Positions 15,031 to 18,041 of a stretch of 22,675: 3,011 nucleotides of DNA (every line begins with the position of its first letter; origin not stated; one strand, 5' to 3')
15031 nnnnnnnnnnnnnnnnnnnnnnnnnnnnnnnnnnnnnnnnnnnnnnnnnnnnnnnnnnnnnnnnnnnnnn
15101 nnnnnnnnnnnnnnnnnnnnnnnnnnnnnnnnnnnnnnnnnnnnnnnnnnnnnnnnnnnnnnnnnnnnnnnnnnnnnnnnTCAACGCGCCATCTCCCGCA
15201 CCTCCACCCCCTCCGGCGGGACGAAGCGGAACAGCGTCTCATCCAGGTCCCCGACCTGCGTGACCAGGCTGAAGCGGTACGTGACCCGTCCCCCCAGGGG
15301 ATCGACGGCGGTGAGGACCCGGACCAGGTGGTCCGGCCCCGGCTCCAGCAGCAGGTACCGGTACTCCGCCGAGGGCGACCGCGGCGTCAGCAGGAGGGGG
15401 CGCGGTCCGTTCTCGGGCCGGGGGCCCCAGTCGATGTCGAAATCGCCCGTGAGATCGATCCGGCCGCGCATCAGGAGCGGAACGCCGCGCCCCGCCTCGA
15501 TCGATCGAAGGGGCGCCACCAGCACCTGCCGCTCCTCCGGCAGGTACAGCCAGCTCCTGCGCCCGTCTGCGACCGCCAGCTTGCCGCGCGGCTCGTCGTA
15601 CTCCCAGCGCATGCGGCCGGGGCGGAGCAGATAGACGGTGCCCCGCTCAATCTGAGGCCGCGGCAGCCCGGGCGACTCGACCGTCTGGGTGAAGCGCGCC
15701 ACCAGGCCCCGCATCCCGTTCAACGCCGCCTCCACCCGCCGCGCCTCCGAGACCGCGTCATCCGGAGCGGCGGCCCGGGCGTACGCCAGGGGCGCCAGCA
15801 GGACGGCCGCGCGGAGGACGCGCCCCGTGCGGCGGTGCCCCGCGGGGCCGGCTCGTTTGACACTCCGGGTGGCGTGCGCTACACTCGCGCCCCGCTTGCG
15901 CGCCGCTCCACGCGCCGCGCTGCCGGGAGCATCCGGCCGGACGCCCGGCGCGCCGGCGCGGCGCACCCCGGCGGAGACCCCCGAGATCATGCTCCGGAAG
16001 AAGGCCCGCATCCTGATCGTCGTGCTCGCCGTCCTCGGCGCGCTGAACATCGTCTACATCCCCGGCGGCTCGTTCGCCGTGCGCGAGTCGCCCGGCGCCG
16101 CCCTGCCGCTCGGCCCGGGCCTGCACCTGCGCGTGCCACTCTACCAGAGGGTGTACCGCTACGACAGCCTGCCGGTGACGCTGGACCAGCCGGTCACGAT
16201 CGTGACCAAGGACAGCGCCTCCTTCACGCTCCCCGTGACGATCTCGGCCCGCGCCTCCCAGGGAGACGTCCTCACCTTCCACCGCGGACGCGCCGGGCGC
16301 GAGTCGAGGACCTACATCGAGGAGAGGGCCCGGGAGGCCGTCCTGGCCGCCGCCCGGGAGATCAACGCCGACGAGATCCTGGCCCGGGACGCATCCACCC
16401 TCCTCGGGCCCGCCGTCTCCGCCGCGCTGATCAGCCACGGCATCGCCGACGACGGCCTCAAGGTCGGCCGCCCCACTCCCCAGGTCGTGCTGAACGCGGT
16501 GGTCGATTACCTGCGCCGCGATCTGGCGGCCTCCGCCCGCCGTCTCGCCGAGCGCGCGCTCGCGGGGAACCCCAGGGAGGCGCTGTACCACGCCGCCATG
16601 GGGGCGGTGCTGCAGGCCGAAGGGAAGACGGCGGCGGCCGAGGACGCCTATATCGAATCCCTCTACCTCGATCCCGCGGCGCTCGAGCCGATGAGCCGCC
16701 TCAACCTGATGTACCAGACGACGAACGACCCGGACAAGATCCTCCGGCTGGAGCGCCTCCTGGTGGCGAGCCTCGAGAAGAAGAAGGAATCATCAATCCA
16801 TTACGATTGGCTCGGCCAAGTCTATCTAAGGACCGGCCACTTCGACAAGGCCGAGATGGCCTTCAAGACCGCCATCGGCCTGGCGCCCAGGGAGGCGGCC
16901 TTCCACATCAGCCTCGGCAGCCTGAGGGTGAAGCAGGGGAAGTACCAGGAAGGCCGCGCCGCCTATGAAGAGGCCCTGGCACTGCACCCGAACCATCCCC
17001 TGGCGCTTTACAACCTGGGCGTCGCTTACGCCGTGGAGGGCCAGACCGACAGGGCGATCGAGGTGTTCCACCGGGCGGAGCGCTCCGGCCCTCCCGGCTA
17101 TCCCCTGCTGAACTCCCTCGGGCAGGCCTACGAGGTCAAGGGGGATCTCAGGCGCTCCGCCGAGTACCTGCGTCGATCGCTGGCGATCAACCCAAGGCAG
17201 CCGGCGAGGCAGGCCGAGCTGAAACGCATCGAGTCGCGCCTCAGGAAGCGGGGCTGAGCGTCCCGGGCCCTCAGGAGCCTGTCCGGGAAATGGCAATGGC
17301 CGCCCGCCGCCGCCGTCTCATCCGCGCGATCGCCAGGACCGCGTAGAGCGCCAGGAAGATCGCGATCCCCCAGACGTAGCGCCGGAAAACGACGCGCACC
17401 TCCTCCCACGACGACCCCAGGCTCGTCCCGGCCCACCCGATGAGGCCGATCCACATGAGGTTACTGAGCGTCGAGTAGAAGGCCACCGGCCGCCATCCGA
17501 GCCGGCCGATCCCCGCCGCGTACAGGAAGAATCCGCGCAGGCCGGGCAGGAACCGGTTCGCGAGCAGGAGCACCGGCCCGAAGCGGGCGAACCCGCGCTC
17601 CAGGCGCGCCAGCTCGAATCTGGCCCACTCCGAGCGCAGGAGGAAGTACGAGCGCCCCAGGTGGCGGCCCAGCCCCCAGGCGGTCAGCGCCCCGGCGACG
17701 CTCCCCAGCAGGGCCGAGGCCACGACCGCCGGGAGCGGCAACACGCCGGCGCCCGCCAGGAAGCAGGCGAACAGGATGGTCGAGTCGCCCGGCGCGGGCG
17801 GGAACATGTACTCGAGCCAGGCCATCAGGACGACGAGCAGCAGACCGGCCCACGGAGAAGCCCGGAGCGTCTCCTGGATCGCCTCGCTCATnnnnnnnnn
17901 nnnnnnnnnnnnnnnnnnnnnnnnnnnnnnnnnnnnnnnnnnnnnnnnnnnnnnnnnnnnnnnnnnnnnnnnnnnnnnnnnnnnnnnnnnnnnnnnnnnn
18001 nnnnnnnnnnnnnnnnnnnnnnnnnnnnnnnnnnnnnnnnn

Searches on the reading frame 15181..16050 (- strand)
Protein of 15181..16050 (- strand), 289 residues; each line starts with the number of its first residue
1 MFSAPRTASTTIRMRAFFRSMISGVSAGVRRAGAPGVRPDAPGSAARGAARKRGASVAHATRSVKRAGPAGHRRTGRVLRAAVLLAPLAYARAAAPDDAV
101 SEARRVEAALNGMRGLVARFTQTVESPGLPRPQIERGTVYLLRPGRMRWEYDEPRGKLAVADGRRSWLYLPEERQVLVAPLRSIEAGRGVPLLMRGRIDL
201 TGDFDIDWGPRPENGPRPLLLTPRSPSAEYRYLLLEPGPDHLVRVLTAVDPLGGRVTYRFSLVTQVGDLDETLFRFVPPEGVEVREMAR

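Call 50: search_protein_families(library=pfam, proteins=[window:15181-16050:-], max_evalue=0.001)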
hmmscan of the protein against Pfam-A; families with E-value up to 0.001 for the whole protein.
window:15181-16050:- (289 aa): 1 family
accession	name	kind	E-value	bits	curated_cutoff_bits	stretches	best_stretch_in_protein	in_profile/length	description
PF03548.22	LolA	-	1.2e-25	90.6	23.6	1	113-276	3-164/165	Outer membrane lipoprotein carrier protein LolA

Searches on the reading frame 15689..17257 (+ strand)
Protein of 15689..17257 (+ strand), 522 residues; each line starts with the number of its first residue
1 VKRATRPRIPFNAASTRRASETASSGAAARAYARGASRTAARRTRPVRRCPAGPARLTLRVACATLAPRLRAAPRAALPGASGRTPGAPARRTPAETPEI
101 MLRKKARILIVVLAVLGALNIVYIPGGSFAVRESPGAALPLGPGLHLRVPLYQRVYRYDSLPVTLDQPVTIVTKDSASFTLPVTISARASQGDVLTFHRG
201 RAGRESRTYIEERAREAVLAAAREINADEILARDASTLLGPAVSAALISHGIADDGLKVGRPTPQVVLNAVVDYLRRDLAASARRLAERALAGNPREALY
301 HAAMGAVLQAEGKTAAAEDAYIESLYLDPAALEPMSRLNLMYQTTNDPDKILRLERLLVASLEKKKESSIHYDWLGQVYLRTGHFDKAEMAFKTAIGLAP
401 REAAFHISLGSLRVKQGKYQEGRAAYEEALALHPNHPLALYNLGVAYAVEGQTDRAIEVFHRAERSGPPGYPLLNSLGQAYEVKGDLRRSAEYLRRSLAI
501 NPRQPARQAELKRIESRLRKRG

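Call 19: search_protein_families(library=pfam, proteins=[window:15689-17257:+], max_evalue=0.0001)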
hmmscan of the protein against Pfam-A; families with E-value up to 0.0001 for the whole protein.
window:15689-17257:+ (522 aa): 17 families
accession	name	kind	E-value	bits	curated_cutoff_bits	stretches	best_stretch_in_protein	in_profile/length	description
PF00515.34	TPR_1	-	2.6e-24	84.4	27.8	0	405-436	3-34/34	Tetratricopeptide repeat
PF07719.23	TPR_2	-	3e-23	80.4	27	1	403-436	1-34/34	Tetratricopeptide repeat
PF13432.12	TPR_16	-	3e-19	69.6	32.7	1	409-469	3-63/65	Tetratricopeptide repeat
PF13181.12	TPR_8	-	7.3e-19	66.7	25.7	0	372-400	4-32/34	Tetratricopeptide repeat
PF13431.12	TPR_17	-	3.8e-16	58.4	24.4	1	425-458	1-34/34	Tetratricopeptide repeat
PF13424.12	TPR_12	-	1.1e-14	54.8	30.1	1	406-463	6-71/77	Tetratricopeptide repeat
PF13176.12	TPR_7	-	2.6e-12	46.2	27.9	0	439-464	1-28/36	Tetratricopeptide repeat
PF14559.12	TPR_19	-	6.1e-12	46.1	25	1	415-469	3-57/68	Tetratricopeptide repeat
PF13428.12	TPR_14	-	3.6e-11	43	23.5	0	406-444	4-42/44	Tetratricopeptide repeat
PF13414.12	TPR_11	-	1.6e-10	40.9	26.8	1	410-448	1-39/42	TPR repeat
PF01145.31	Band_7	-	4.1e-10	40.4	23.6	1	134-249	19-132/176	SPFH domain / Band 7 family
PF12895.13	ANAPC3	-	6.6e-10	39.6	27.2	1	349-429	7-82/82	Anaphase-promoting complex, cyclosome, subunit 3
PF13174.12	TPR_6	-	3e-08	34.2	26.3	0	439-462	2-25/33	Tetratricopeptide repeat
PF23914.1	TPR_CcmH_CycH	-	1e-06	29.1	42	1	368-465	49-149/158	Cytochrome c-type biogenesis protein H TPR domain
PF17874.7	TPR_MalT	-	2.4e-05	24.2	45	0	341-449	10-127/336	MalT-like TPR region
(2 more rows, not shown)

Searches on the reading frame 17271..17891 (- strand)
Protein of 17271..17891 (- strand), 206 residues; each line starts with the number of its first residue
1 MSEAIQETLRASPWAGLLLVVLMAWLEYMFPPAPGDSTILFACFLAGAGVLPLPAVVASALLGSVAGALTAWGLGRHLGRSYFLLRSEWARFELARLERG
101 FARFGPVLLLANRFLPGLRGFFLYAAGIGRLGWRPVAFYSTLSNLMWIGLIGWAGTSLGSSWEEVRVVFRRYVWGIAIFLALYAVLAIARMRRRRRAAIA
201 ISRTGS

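Call 50: search_protein_families(library=pfam, proteins=[window:17271-17891:-], max_evalue=0.001)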
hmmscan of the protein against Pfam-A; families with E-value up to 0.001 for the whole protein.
window:17271-17891:- (206 aa): 1 family
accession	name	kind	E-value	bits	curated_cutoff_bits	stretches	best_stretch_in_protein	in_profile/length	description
PF09335.16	VTT_dom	-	1.6e-12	48.4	33.9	1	44-155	6-121/123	VTT domain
